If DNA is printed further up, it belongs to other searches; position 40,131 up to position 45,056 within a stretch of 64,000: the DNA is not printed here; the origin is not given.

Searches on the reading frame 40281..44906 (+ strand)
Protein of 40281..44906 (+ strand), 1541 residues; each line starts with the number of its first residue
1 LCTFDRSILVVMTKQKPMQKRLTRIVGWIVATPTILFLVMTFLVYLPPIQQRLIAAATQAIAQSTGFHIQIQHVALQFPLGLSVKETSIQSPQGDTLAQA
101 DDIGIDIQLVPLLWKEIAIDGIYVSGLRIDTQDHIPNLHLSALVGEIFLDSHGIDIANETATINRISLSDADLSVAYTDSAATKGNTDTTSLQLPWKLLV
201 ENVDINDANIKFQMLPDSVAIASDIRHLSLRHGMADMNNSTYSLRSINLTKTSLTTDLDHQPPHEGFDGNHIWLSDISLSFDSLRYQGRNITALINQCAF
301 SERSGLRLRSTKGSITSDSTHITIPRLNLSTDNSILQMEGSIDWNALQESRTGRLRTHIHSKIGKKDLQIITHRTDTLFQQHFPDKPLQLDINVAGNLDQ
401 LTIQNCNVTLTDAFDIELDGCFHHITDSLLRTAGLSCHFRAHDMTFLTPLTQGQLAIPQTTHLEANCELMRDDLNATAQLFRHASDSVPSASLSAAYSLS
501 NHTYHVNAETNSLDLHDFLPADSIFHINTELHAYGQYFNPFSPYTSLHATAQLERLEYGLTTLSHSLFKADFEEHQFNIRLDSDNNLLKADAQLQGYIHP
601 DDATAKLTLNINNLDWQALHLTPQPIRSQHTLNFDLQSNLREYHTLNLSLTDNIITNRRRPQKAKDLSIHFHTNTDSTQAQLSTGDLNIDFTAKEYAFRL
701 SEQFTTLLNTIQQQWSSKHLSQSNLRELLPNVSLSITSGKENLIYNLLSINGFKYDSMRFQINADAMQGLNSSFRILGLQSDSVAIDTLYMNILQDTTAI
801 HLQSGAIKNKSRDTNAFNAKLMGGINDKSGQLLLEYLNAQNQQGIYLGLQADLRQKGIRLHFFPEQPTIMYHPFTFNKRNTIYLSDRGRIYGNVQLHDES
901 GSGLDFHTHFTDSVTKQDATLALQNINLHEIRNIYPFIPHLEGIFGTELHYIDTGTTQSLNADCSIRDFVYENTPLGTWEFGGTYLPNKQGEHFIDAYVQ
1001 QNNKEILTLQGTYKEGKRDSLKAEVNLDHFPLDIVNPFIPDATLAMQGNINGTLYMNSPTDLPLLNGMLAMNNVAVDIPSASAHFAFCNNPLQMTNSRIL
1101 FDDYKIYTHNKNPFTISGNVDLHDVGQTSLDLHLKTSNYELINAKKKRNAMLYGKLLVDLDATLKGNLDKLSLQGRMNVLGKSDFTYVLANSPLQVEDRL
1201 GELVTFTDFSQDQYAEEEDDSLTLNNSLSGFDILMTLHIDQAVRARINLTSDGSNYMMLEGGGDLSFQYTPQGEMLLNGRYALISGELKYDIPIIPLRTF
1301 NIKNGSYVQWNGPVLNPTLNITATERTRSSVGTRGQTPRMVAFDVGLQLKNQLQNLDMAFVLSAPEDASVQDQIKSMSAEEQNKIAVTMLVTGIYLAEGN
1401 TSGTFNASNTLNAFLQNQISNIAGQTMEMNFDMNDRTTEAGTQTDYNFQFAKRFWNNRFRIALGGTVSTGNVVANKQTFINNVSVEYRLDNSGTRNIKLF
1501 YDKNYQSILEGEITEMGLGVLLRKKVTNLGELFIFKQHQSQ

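Call 57: search_protein_families(library=pfam, proteins=[window:40281-44906:+], max_evalue=0.00001)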
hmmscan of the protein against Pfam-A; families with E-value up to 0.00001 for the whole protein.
window:40281-44906:+ (1541 aa): 2 families
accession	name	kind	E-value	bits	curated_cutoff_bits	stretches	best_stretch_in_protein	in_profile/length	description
PF04357.19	TamB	-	1.2e-36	127.3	22.4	1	1109-1505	8-370/381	TamB, inner membrane protein subunit of TAM complex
PF05359.17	DUF748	-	1.6e-08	33.5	50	1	12-130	1-118/1037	Domain of Unknown Function (DUF748)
